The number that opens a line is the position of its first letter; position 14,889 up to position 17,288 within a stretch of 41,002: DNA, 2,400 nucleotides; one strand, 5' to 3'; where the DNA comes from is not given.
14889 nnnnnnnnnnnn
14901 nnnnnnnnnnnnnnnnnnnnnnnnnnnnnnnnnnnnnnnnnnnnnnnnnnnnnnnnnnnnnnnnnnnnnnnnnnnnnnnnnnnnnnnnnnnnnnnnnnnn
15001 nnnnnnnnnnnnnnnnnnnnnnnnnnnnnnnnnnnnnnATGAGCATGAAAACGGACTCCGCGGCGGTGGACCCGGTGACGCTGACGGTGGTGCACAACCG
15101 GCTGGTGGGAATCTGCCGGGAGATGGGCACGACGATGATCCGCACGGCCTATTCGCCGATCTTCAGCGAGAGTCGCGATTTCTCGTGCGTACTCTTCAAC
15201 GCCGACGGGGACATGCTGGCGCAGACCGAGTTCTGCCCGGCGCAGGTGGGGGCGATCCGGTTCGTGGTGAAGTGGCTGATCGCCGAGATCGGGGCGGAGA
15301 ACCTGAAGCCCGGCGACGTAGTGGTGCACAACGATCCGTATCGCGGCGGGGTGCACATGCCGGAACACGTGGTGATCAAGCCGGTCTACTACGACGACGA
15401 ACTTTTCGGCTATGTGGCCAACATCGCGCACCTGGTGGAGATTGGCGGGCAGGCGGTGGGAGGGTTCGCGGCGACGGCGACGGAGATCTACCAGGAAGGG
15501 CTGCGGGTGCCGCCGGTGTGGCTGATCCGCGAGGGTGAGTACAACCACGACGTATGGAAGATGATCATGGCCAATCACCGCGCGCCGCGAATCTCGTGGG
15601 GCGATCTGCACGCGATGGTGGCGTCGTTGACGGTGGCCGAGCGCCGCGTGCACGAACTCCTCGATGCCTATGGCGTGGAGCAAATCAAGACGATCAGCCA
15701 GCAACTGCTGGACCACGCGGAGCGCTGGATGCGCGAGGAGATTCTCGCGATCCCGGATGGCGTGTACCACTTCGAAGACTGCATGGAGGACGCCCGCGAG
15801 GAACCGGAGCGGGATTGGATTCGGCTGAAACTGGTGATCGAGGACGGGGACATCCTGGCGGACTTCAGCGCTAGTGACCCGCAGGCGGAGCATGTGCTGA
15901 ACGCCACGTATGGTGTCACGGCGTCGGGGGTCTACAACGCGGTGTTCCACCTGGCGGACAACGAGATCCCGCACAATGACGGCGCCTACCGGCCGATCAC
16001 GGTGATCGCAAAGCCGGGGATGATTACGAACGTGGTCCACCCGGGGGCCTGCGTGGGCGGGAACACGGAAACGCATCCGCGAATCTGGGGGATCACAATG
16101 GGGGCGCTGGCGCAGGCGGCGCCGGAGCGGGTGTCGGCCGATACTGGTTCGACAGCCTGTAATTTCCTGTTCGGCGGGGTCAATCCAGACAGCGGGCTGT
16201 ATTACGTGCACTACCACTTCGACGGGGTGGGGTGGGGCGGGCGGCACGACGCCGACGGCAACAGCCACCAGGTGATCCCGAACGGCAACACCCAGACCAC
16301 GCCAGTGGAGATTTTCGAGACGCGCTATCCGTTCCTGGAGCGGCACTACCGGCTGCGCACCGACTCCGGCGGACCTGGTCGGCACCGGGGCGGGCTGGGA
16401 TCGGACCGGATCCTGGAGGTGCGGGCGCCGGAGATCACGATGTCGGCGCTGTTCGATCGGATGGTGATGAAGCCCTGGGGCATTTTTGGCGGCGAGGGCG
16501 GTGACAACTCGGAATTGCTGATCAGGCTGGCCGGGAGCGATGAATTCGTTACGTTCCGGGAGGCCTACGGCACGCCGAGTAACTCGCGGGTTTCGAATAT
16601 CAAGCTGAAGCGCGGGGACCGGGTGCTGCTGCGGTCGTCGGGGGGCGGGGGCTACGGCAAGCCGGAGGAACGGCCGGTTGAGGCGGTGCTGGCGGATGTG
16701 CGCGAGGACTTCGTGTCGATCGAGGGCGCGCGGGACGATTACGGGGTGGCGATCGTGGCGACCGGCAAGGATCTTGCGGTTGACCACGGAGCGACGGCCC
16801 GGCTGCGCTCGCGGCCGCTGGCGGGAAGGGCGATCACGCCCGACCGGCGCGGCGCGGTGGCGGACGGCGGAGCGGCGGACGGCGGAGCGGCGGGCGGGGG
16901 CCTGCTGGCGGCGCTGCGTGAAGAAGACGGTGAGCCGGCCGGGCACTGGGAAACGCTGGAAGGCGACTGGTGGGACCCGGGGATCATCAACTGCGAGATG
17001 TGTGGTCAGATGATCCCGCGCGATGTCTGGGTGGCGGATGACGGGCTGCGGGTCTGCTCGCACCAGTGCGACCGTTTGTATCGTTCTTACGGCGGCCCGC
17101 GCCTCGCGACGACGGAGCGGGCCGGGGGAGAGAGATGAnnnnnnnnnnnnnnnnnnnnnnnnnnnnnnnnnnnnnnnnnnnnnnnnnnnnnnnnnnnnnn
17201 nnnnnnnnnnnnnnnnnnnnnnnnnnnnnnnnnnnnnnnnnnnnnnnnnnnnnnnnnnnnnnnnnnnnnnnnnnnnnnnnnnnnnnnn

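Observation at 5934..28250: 19-gene, ~22 kb co-directional supra-operon combining a peptide-type ABC importer, hydantoinase/oxoprolinase subunits, five xylose-isomerase-like TIM barrels and acid-sugar enzymes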

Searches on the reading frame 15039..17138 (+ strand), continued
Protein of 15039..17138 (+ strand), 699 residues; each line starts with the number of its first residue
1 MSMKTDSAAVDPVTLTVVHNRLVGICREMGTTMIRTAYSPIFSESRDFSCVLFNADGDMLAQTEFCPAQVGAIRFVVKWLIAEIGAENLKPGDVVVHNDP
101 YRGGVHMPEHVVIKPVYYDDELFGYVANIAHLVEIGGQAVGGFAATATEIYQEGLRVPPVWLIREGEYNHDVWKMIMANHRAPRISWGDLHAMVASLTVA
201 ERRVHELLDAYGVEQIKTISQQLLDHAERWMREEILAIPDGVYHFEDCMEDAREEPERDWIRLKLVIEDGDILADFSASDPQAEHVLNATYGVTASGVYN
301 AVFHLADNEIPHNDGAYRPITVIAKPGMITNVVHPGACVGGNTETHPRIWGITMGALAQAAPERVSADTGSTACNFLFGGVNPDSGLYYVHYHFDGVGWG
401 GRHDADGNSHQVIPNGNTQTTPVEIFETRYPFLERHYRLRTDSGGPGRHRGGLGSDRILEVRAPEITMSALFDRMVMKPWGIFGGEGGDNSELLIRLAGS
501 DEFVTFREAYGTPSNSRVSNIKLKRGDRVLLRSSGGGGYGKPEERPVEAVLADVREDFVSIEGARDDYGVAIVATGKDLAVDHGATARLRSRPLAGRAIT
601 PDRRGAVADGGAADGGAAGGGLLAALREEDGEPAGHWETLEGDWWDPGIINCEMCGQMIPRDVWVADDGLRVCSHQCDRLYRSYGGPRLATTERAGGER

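Call 55: search_protein_families(library=pfam, proteins=[L007:14241-16184:+, L066:16077-17720:+, L007:4335-5855:+], max_evalue=1)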
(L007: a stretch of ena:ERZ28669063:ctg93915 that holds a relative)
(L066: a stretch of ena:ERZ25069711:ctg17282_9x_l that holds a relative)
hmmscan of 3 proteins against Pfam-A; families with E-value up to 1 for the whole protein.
L007:14241-16184:+ (647 aa): 9 families
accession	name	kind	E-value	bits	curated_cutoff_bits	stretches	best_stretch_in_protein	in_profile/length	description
PF15902.12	Sortilin-Vps10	-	2.1e-30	106.3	33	5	405-525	2-123/446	Sortilin, neurotensin receptor 3,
PF14870.12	PSII_BNR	-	7.4e-18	65.3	27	4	38-288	36-273/303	Photosynthesis system II assembly factor YCF48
PF02012.26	BNR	-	1.1e-12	46.3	27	2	226-236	1-11/12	BNR/Asp-box repeat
PF13088.12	BNR_2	-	4.5e-10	39.8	31.4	3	405-513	83-200/277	BNR repeat-like domain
PF15899.11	BNR_6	-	1.4e-05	25.1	27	0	502-511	2-11/14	BNR-Asp box repeat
PF24316.1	Tli3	-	4.4e-05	24.3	27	0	495-519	80-103/129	T6SS Tli3 immunity protein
PF19755.4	DUF6242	-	0.00035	20.9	29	0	201-281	145-217/217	Domain of unknown function (DUF6242)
PF13810.12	DUF4185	-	0.00039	20.2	39.5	0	220-245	124-149/309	Domain of unknown function (DUF4185)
PF19749.4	DUF6236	-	0.33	10.5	26.2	1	521-619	77-173/324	Family of unknown function (DUF6236)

L066:16077-17720:+ (547 aa): 1 family
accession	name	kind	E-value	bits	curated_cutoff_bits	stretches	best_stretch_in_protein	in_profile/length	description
PF20736.2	Glyco_hydro127M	-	0.18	12.4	24.2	1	460-494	46-81/95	Beta-L-arabinofuranosidase, GH127 middle domain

L007:4335-5855:+ (506 aa): 1 family
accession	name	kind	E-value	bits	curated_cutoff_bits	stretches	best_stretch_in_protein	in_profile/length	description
PF13088.12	BNR_2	-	0.00092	19.1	31.4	1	181-277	186-253/277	BNR repeat-like domain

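Call 65: search_dna_similar(query=window:15039-17138:+, collection=plasmids, mode=protein, max_rows=30, max_evalue=1e-30)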
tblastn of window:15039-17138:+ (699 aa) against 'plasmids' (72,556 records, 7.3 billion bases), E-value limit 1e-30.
Records with a match: 913; places in all: 1214; records where one place covers at least 80% of the query: 542.
Best place of each record, by identity: <60% 913.
By first word of the organism name: Agrobacterium 173; Rhizobium 158; Sinorhizobium 115; Pseudosulfitobacter 49; Paracoccus 30; Sulfitobacter 20; Rhodococcus 16; Ensifer 15; Azospirillum 12; Paraburkholderia 12; and 104 more.
By predicted mobility (MOB-suite, as given by PLSDB): non-mobilizable 523; conjugative 275; mobilizable 115.
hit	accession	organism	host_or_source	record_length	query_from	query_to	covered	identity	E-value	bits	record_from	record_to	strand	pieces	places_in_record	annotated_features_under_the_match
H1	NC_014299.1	Halalkalicoccus jeotgali B3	-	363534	11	587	83%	50.3%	5e-174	559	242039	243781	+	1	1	hydantoinase B/oxoprolinase family protein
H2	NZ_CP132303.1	Shinella sumterensis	Homo sapiens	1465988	7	569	81%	45.6%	1e-158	514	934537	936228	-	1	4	none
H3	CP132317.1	Shinella sumterensis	Homo sapiens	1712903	7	569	81%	45.6%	2e-158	514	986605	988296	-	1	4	hydantoinase B/oxoprolinase family protein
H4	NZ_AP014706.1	Methylobacterium aquaticum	-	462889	6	601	85%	43.0%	3e-145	476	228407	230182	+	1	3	hydantoinase B/oxoprolinase family protein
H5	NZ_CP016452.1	Sinorhizobium sp. RAC02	Microbial isolate,Algal phycosphere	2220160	7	569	81%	45.4%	1e-158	514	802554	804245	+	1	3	none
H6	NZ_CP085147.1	Sulfitobacter dubius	cell culture,Sediment from the Channel ...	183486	10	569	80%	45.6%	1e-158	514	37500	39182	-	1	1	hydantoinase B/oxoprolinase family protein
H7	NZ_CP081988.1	Shinella oryzae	cell culture,rhizosphere soil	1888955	7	569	81%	45.0%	6e-156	507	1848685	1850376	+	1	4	none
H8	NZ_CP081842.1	Agrobacterium vitis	Vitis,Cell culture,South Africa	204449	2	569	81%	44.5%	3e-153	499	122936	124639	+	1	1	hydantoinase B/oxoprolinase family protein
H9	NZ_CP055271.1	Agrobacterium vitis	Vitis vinifera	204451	2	569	81%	44.5%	3e-153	499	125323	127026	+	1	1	hydantoinase B/oxoprolinase family protein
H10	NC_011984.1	Allorhizobium ampelinum S4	Vitis vinifera cv. 'Izsaki Sarfeher'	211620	2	569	81%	44.5%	3e-153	499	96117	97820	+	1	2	hydantoinase B/oxoprolinase family protein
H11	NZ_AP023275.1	Agrobacterium vitis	Vitis vinifera,grapevine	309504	2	569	81%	44.5%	3e-153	499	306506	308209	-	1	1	hydantoinase B/oxoprolinase family protein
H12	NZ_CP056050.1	Agrobacterium vitis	Vitis vinifera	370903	2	569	81%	44.5%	3e-153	499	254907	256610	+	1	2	hydantoinase B/oxoprolinase family protein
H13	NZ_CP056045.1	Agrobacterium vitis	Vitis vinifera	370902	2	569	81%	44.5%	3e-153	499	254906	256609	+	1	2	hydantoinase B/oxoprolinase family protein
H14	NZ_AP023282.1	Agrobacterium vitis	Vitis vinifera,grapevine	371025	2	569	81%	44.5%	3e-153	499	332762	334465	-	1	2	hydantoinase B/oxoprolinase family protein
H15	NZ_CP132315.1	Shinella oryzae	Homo sapiens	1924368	7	569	81%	44.9%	4e-155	504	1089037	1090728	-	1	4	none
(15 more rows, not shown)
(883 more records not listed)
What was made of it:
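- On Ti-plasmid agropinic-acid (aga) system: Other plasmid HyuAB are closer, at 45% (call 65).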

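Call 66: get_annotated_region(hit=H10, flank=10000)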
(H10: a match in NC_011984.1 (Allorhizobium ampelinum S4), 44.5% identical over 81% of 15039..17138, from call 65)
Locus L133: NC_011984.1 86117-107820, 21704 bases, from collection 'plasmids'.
description: Allorhizobium ampelinum S4 plasmid pAtS4c, complete sequence
organism: Allorhizobium ampelinum S4 (NCBI taxid 311402)
taxonomy: Bacteria; Pseudomonadota; Alphaproteobacteria; Hyphomicrobiales; Rhizobiaceae; Allorhizobium; Allorhizobium ampelinum; Allorhizobium ampelinum S4
host: -; source: Vitis vinifera cv. 'Izsaki Sarfeher'; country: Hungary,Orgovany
typing (MOB-suite, as given by PLSDB): conjugative; replicon rep_cluster_553; relaxase MOBQ; mating-pair formation MPF_T
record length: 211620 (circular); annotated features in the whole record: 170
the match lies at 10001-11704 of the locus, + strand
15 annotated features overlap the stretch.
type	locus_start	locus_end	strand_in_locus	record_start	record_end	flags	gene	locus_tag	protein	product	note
CDS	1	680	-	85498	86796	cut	-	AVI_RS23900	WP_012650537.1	MFS transporter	GO:0055085 - transmembrane transport [Evidence IEA]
CDS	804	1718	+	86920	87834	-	-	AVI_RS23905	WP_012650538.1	LysR family transcriptional regulator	-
CDS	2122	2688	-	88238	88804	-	-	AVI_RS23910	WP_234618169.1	gluconokinase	GO:0046177 - D-gluconate catabolic process [Evidence IEA]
CDS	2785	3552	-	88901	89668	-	-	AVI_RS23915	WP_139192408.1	SDR family oxidoreductase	-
CDS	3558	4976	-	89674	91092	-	-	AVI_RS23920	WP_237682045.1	ATP-binding cassette domain-containing protein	-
CDS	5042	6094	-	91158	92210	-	-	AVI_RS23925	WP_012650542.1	ABC transporter permease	GO:0008643 - carbohydrate transport [Evidence IEA]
CDS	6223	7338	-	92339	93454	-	-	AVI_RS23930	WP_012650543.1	substrate-binding domain-containing protein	-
CDS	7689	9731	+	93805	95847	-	-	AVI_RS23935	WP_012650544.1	hydantoinase/oxoprolinase family protein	-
CDS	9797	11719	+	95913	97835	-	-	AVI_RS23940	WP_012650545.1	hydantoinase B/oxoprolinase family protein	-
CDS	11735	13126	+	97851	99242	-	-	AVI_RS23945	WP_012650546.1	aminotransferase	-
CDS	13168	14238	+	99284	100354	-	-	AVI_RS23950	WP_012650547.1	LacI family DNA-binding transcriptional regulator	GO:0006351 - DNA-templated transcription [Evidence IEA]; GO:0045892 - negative regulation of DNA-templated ...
CDS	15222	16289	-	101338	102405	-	-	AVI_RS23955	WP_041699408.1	IS110 family transposase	-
CDS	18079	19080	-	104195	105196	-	-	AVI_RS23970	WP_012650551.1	oligopeptide/dipeptide ABC transporter ATP-binding protein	GO:0015833 - peptide transport [Evidence IEA]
CDS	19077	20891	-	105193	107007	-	-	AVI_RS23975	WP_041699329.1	dipeptide/oligopeptide/nickel ABC transporter permease/ATP-binding protein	-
CDS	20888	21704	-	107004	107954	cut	-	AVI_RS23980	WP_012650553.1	ABC transporter permease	GO:0055085 - transmembrane transport [Evidence IEA]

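Call 67: get_annotated_region(hit=H6, flank=10000)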
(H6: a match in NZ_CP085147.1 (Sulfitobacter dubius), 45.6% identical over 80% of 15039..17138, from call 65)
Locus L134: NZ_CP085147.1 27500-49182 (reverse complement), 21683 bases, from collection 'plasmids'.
description: Sulfitobacter dubius strain DSM 109990 plasmid pDSM109990_c, complete sequence
organism: Sulfitobacter dubius (NCBI taxid 218673)
taxonomy: Bacteria; Pseudomonadota; Alphaproteobacteria; Rhodobacterales; Roseobacteraceae; Sulfitobacter; Sulfitobacter dubius
host: -; source: cell culture,Sediment from the Channel Sea by Roscoff; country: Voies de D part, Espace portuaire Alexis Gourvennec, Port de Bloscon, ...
typing (MOB-suite, as given by PLSDB): non-mobilizable
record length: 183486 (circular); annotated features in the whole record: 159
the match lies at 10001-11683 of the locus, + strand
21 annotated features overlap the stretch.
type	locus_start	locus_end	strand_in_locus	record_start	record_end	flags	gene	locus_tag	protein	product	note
CDS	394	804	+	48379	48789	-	-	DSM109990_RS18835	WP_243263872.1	hypothetical protein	-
CDS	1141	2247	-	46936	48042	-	-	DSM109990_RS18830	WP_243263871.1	NAD(P)/FAD-dependent oxidoreductase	-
CDS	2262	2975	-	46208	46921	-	-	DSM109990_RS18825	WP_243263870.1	ABC transporter ATP-binding protein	-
CDS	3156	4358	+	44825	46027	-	-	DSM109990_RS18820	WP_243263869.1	ABC transporter substrate-binding protein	-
CDS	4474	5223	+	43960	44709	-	-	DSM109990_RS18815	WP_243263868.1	ABC transporter ATP-binding protein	-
CDS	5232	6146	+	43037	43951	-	-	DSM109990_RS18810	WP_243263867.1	branched-chain amino acid ABC transporter permease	GO:0015803 - branched-chain amino acid transport [Evidence IEA]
CDS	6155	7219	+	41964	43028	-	-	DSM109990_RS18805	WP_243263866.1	branched-chain amino acid ABC transporter permease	GO:0015803 - branched-chain amino acid transport [Evidence IEA]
CDS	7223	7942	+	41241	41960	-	-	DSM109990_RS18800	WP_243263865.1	GntR family transcriptional regulator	-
CDS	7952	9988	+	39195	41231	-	-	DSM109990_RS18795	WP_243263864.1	hydantoinase/oxoprolinase family protein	-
CDS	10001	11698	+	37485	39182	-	-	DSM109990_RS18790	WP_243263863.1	hydantoinase B/oxoprolinase family protein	-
CDS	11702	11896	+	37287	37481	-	-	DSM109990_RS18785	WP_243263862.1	hypothetical protein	-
CDS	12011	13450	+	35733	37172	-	-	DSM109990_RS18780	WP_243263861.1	NAD-dependent succinate-semialdehyde dehydrogenase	-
CDS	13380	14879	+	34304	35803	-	-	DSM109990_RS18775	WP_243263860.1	aminotransferase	-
CDS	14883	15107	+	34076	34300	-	-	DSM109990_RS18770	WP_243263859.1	hypothetical protein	-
CDS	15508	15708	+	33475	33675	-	-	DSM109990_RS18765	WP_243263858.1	hypothetical protein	-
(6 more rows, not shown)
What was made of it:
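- Closest known: ATP-dependent lactam/hydantoin hydrolases: caprolactamase CapAB. Different: The genes are embedded between ABC ATPase genes and sugar enzymes, rather than beside an aminotransferase as in the closest plasmid homologues (calls 66, 67).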

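Call 84: search_protein_families(library=pfam, proteins=[L012:335-1999:+, L012:6739-8424:-, L012:8660-11221:-, L012:11283-12320:-, L012:12317-13294:-, L012:13311-14108:-, L012:14137-14907:-, L021:18469-20427:+, L021:20437-21789:-], max_evalue=0.001)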
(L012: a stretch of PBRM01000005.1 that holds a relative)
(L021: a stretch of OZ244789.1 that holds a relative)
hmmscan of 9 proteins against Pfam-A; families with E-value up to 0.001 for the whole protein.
L012:335-1999:+ (554 aa): 3 families
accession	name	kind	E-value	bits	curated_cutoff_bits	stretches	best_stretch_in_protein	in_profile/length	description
PF02775.26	TPP_enzyme_C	-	1.3e-37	129.3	21.9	1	389-535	1-151/151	Thiamine pyrophosphate enzyme, C-terminal TPP binding domain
PF02776.23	TPP_enzyme_N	-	5e-37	126.8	26.8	1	11-128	1-119/119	Thiamine pyrophosphate enzyme, N-terminal TPP binding domain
PF00205.28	TPP_enzyme_M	-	5.5e-30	104.3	30.4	1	197-330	1-137/137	Thiamine pyrophosphate enzyme, central domain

L012:6739-8424:- (561 aa): 5 families
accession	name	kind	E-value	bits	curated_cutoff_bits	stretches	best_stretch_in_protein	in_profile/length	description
PF13646.12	HEAT_2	-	8.5e-21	74.5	27.7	3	395-466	3-71/88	HEAT repeats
PF05721.19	PhyH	-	4.3e-09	37.4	22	1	71-216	53-213/213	Phytanoyl-CoA dioxygenase (PhyH)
PF03130.22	HEAT_PBS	-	1.8e-07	31.5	20.9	0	408-435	2-27/27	PBS lyase HEAT-like repeat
PF02985.28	HEAT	-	1.7e-06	28.2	23.5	0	426-451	2-27/31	HEAT repeat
PF13513.12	HEAT_EZ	-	2.7e-06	28.2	27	0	303-343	10-55/55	HEAT-like repeat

L012:8660-11221:- (853 aa): 2 families
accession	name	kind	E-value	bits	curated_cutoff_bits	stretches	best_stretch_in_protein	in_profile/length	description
PF00246.29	Peptidase_M14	-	3.8e-13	50.1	21.6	1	32-165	2-115/286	Zinc carboxypeptidase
PF09825.15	BPL_N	-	0.00044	19.7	24.2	0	777-839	170-224/283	Biotin-protein ligase, N terminal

L012:11283-12320:- (345 aa): 2 families
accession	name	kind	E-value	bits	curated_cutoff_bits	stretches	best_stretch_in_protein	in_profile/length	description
PF01717.24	Meth_synt_2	-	1.3e-24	87.6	21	1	7-333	2-320/324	Cobalamin-independent synthase, Catalytic domain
PF08267.18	Meth_synt_1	-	0.00095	19.2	27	0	121-290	140-299/313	Cobalamin-independent synthase, N-terminal domain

L012:12317-13294:- (325 aa): 1 family
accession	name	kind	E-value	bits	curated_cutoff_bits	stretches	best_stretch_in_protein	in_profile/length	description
PF00480.26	ROK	-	1.7e-41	143.1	22.9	1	6-317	2-292/294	ROK family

L012:13311-14108:- (265 aa): 3 families
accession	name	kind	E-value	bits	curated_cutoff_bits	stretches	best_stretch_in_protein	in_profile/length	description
PF13561.12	adh_short_C2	-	1.3e-56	192.3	27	1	21-262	6-235/236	Enoyl-(Acyl carrier protein) reductase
PF00106.31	adh_short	-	2e-43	148.6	26.6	1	13-215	1-194/195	short chain dehydrogenase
PF08659.16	KR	-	3.9e-05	24.1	22.6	1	15-124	3-116/180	KR domain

L012:14137-14907:- (256 aa): 1 family
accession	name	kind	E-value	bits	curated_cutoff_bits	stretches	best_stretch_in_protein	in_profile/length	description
PF13580.11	SIS_2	-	9.1e-36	123.4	27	1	6-147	1-138/138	SIS domain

L021:18469-20427:+ (652 aa): 9 families
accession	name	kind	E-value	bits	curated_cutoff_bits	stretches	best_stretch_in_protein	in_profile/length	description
PF15902.12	Sortilin-Vps10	-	3.3e-27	95.8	33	2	234-293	3-66/446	Sortilin, neurotensin receptor 3,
PF02012.26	BNR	-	7.7e-17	58.9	27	0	275-286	1-12/12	BNR/Asp-box repeat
PF14870.12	PSII_BNR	-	1.3e-15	57.9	27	1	404-518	36-142/303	Photosynthesis system II assembly factor YCF48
PF13088.12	BNR_2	-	3e-13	50.2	31.4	1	407-516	83-201/277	BNR repeat-like domain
PF15899.11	BNR_6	-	1.2e-05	25.4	27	0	234-245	1-12/14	BNR-Asp box repeat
PF19755.4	DUF6242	-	8.7e-05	22.9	29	0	230-284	163-217/217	Domain of unknown function (DUF6242)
PF23414.1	Beta-prop_EML_2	-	0.00011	22.1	90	0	387-511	3-115/266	Echinoderm microtubule-associated protein second beta-propeller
PF24316.1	Tli3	-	0.00018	22.3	27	0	447-467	80-99/129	T6SS Tli3 immunity protein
PF13810.12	DUF4185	-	0.00076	19.2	39.5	0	454-504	129-177/309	Domain of unknown function (DUF4185)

L021:20437-21789:- (450 aa): 9 families
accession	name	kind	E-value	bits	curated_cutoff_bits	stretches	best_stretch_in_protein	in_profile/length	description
PF12002.13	MgsA_C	-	1.5e-58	197.8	27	1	271-429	1-161/167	MgsA AAA+ ATPase C terminal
PF16193.11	AAA_assoc_2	-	5.3e-21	75.1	34.3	1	194-270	4-81/81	AAA C-terminal domain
PF00004.35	AAA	-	6.2e-15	56.2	21.2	1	58-164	2-125/131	ATPase family associated with various cellular activities (AAA)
PF05496.18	RuvB_N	-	7.6e-12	45.7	27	1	24-140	1-113/159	Holliday junction DNA helicase RuvB P-loop domain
PF07728.20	AAA_5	-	2e-07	31.6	22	1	58-142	3-97/139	AAA domain (dynein-related subfamily)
PF13173.12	AAA_14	-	5.1e-06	27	27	1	58-171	6-124/129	AAA domain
PF13191.12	AAA_16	-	3.5e-05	24.8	32.6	0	56-110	26-93/167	AAA ATPase domain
PF13401.12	AAA_22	-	3.5e-05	24.6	27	1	57-129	8-84/130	AAA domain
PF01078.27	Mg_chelatase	-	0.00021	21.2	20.3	0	57-73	25-41/207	Magnesium chelatase, subunit ChlI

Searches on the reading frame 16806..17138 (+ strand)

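Call 55: search_protein_families(library=pfam, proteins=[window:16806-17138:+], max_evalue=1)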
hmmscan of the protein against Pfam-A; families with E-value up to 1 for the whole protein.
window:16806-17138:+ (110 aa): 2 families
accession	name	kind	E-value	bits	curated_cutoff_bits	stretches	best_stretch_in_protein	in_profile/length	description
PF24458.1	DUF7573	-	0.023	15.1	30.2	1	56-85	7-34/39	Domain of unknown function (DUF7573)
PF21319.3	zf-FCS_1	-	0.024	15.2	26.6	1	62-92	2-31/31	Zinc finger, FCS-type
